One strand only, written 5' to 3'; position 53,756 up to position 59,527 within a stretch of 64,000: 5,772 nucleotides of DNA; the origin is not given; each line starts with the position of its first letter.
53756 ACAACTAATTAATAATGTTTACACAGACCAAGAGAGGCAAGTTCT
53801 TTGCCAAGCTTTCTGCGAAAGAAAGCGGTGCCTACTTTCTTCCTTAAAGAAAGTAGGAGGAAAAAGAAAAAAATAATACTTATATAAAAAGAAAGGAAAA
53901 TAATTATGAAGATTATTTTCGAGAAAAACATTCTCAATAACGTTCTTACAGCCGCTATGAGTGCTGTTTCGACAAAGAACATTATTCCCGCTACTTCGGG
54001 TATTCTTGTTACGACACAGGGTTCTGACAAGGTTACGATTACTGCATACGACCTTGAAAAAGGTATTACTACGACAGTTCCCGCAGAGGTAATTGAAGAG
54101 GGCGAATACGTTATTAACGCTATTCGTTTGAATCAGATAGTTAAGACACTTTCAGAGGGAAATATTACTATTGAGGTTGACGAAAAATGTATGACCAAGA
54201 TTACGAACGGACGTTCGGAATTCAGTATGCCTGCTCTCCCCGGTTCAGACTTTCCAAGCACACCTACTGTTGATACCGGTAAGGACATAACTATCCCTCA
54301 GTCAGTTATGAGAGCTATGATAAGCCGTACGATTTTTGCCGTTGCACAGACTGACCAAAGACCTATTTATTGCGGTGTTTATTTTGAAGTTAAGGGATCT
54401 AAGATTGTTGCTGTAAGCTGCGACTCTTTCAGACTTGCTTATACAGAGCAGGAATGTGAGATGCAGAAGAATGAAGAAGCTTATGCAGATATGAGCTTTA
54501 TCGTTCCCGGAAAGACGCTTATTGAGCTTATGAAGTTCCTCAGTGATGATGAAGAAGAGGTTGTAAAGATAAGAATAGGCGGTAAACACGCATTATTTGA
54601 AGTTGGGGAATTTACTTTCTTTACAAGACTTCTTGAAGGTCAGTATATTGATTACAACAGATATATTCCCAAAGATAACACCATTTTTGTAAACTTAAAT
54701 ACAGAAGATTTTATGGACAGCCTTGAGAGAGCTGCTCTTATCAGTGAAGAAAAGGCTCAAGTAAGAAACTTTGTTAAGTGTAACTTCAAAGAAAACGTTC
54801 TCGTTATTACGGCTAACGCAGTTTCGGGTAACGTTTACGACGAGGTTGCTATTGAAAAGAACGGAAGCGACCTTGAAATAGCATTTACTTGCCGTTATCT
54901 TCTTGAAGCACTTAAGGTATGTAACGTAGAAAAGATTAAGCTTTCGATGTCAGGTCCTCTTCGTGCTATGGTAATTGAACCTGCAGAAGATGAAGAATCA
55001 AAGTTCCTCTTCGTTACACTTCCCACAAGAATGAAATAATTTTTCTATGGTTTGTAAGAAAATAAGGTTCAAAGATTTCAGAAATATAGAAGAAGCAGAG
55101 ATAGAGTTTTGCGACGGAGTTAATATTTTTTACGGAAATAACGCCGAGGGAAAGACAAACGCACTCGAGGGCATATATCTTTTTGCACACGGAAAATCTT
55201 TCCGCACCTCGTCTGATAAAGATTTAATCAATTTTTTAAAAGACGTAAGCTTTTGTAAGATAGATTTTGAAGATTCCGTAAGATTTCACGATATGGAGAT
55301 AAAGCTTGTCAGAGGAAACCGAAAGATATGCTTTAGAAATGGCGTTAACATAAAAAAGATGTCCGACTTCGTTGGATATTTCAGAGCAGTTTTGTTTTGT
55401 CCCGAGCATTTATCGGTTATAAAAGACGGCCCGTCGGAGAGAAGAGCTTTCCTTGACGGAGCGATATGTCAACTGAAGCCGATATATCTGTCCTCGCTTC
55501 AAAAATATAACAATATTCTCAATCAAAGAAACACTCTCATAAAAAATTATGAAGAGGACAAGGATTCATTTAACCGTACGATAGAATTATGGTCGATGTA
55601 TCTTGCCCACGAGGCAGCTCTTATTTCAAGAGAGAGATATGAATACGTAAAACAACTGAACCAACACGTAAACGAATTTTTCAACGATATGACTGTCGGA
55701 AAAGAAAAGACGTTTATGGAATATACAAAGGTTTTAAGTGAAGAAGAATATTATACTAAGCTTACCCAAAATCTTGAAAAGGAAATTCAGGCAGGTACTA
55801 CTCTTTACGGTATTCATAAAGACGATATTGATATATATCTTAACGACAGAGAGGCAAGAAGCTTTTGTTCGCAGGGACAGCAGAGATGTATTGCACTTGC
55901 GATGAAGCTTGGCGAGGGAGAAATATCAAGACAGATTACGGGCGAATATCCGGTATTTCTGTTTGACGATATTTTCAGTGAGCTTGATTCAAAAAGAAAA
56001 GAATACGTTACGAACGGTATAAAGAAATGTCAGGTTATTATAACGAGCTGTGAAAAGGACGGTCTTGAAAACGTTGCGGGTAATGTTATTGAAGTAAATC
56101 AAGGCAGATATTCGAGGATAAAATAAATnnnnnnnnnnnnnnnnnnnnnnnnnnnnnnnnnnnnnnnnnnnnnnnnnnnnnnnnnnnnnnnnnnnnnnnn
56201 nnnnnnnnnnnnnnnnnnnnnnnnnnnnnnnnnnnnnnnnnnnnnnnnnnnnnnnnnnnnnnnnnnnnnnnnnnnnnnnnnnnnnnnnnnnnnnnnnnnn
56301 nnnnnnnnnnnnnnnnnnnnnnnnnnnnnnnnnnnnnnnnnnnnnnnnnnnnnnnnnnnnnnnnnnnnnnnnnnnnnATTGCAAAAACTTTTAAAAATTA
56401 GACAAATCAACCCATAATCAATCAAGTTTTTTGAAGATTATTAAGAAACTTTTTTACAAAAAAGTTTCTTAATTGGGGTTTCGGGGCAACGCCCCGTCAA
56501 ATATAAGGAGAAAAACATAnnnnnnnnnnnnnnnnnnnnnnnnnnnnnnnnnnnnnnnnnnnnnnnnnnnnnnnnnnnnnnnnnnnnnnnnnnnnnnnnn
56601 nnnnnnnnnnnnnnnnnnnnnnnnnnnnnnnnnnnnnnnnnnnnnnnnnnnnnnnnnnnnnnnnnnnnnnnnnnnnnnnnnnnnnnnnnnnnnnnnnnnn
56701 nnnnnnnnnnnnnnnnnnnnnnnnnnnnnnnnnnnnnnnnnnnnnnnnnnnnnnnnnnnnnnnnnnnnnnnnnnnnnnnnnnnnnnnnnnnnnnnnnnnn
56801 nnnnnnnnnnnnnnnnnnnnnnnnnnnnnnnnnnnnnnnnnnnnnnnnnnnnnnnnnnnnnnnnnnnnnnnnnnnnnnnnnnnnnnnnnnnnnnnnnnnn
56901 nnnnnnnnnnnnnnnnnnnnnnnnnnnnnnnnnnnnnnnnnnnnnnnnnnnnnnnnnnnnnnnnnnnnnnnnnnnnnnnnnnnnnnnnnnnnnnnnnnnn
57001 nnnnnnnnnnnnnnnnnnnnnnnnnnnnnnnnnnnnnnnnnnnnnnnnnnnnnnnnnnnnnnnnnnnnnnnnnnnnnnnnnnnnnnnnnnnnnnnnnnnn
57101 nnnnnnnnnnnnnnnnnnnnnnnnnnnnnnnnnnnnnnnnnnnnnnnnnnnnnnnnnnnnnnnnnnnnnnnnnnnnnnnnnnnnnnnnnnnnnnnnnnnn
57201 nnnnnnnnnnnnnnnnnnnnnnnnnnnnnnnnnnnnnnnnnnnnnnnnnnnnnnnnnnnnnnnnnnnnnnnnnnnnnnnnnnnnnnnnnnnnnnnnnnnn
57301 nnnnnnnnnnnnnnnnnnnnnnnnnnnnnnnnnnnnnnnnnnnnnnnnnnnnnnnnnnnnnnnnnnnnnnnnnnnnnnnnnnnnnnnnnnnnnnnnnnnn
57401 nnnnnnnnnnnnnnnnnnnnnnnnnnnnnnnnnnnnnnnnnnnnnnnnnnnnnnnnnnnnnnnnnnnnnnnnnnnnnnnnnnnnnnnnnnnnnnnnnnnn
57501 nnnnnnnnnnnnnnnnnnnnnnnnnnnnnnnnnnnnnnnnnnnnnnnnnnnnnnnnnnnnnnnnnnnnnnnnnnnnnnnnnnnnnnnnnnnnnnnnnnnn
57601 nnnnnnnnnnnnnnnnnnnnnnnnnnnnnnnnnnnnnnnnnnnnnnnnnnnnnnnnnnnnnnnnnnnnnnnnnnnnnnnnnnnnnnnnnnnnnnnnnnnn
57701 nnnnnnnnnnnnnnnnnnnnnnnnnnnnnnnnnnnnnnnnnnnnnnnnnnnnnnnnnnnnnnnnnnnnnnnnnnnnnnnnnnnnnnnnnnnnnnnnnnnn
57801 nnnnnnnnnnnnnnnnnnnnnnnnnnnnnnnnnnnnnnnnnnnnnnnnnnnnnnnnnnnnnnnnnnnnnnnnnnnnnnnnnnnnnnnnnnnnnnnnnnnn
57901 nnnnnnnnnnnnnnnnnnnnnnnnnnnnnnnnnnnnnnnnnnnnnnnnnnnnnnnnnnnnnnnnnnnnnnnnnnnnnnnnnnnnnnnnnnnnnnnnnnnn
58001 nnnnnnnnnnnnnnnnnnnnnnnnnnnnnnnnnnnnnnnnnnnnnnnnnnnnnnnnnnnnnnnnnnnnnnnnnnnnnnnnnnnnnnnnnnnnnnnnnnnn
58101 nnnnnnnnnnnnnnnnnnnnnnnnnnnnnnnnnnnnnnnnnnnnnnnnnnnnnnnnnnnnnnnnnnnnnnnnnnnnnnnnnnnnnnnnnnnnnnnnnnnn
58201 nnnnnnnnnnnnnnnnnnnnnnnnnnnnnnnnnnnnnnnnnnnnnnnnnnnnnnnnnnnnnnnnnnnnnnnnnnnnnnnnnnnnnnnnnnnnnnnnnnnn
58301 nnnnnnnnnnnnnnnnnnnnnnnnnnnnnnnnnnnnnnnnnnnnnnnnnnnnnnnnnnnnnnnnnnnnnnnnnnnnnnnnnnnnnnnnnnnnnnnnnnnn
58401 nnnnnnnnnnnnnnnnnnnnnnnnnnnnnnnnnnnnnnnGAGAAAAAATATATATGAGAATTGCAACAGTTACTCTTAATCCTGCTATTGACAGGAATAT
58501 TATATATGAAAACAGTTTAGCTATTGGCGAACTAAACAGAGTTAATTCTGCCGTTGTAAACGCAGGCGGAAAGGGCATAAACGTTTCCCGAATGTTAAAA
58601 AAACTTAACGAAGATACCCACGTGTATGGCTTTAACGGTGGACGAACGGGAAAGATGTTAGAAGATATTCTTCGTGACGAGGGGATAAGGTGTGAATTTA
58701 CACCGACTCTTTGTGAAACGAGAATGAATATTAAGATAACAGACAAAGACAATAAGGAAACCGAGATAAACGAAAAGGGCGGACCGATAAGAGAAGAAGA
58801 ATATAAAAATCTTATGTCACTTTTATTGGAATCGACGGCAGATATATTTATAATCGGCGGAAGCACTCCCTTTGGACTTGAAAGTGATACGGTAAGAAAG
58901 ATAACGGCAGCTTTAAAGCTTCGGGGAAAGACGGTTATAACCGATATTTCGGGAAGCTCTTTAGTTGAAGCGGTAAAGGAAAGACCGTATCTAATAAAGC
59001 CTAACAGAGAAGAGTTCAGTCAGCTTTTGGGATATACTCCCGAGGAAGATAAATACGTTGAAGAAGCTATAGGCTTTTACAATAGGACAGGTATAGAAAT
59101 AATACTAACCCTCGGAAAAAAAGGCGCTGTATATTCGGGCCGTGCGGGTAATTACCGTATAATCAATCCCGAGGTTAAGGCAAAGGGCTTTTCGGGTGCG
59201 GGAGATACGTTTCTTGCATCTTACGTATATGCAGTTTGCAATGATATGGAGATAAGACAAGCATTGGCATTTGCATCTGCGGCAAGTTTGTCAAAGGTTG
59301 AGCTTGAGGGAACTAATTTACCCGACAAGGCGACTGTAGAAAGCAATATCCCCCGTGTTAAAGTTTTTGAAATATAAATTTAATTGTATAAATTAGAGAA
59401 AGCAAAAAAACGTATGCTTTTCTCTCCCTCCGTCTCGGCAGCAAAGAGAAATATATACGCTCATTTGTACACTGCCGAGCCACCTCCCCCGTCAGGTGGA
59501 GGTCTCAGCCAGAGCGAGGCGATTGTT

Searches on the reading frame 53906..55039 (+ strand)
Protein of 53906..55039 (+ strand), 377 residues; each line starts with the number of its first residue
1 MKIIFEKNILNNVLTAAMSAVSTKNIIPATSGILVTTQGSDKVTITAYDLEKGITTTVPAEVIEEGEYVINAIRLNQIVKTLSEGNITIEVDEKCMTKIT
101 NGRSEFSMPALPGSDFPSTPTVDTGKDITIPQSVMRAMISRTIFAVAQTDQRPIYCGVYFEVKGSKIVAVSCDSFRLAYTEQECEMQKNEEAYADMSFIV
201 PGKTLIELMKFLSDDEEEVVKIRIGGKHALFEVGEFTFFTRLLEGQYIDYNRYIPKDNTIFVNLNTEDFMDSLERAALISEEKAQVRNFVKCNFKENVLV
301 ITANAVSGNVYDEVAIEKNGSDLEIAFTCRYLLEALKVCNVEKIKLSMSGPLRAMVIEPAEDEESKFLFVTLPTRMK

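Call 15: search_protein_families(library=ncbifam, proteins=[window:53906-55039:+], max_evalue=0.00001)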
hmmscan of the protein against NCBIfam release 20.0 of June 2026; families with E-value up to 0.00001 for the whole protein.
window:53906-55039:+ (377 aa): 3 families
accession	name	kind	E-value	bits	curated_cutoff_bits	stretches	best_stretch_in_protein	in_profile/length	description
TIGR00663.1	dnan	equivalog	7.5e-80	268.6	137.65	1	1-368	1-361/367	DNA polymerase III subunit beta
NF004184.0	PRK05643.3-2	equivalog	7.1e-34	117.3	443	1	1-373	1-372/375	DNA polymerase III subunit beta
NF011508.0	PRK14946.1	equivalog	2.3e-17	63.2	513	1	1-366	1-358/366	DNA polymerase III subunit beta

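Call 23: find_encoding_contigs(protein=window:53906-55039:+, flank=10000, max_places=4)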
Protein window:53906-55039:+ (377 aa): no gene with exactly this product is on record in the collection.

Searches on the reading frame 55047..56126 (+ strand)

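Call 16: search_protein_families(library=ncbifam, proteins=[window:55047-56126:+], max_evalue=0.00001)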
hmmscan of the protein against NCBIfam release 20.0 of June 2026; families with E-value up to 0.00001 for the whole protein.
window:55047-56126:+ (359 aa): 4 families
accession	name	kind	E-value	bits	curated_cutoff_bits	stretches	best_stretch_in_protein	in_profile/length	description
TIGR00611.2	recf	equivalog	4.7e-105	351.5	172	1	4-334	2-338/339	DNA replication/repair protein RecF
NF010680.0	PRK14079.1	equivalog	3e-54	184.4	386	1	4-355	4-343/349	recombination protein F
NF045487.1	ASRP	equivalog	1.3e-06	27.3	300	0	14-48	5-39/593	archaea-specific SMC-related protein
NF041760.1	PtuA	equivalog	2.9e-06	26.5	500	1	3-44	52-93/524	retron Ec78 anti-phage system effector ATPase PtuA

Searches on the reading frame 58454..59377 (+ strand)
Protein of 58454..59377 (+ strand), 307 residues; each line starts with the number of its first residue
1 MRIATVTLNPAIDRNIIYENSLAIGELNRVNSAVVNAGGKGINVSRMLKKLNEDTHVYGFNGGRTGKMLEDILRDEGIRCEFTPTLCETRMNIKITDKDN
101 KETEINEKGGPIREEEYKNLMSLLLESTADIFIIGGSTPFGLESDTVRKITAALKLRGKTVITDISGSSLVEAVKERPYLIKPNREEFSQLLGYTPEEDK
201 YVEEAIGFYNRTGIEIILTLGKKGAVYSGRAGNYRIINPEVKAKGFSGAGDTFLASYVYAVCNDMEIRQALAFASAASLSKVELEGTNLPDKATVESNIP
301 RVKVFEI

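Call 16: search_protein_families(library=ncbifam, proteins=[window:58454-59377:+], max_evalue=0.00001)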
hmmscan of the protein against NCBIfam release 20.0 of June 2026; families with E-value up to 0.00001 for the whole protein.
window:58454-59377:+ (307 aa): 18 families
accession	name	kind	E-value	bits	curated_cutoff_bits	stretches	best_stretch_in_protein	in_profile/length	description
TIGR03168.1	1-PFK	subfamily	2.3e-79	266.5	216.4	1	3-304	1-304/305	hexose kinase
TIGR03828.1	pfkB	equivalog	1.1e-77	261.1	292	1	3-304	1-304/305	1-phosphofructokinase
NF041320.1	pfkB_Halo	equivalog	4.5e-51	174.1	400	1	3-305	2-300/302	1-phosphofructokinase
NF007068.0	PRK09513.1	equivalog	2.6e-45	155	432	1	2-304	4-308/312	1-phosphofructokinase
NF010033.0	PRK13508.1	equivalog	1.9e-40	139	469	1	3-274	2-276/309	tagatose-6-phosphate kinase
TIGR01231.1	lacC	equivalog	5.3e-36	124.5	409.55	1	3-271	2-274/310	tagatose-6-phosphate kinase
NF007632.0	PRK10294.1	equivalog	1.1e-29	103.7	353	1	2-295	3-300/310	6-phosphofructokinase II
TIGR02152.1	D_ribokin_bact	equivalog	1.7e-18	67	299.65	1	23-288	20-287/298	ribokinase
TIGR02198.1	rfaE_dom_I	equivalog_domain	2e-15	56.7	345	1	35-289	45-304/315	D-glycero-beta-D-manno-heptose-7-phosphate kinase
NF008353.0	PRK11142.1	equivalog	3.7e-13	49.7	341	1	153-287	154-289/307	ribokinase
TIGR04382.1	myo_inos_iolC_N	equivalog_domain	4e-09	36.2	300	1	174-278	185-286/309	5-dehydro-2-deoxygluconokinase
NF008454.0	PRK11316.1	equivalog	6.6e-09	34.9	521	1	29-288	42-301/475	bifunctional D-glycero-beta-D-manno-heptose-7-phosphate kinase/D-glycero-beta-D-manno-heptose 1-phosphate adenylyltransferase HldE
NF049991.1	TagKinase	equivalog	5.7e-08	31.9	420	1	165-286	182-300/321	tagatose kinase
NF007321.0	PRK09813.1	equivalog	1.6e-06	27.8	247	1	192-283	164-256/261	fructoselysine 6-kinase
NF053626.1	RibKinHalex1628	equivalog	2.3e-06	27.3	330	0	211-286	200-277/293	ATP-dependent ribose-1-phosphate kinase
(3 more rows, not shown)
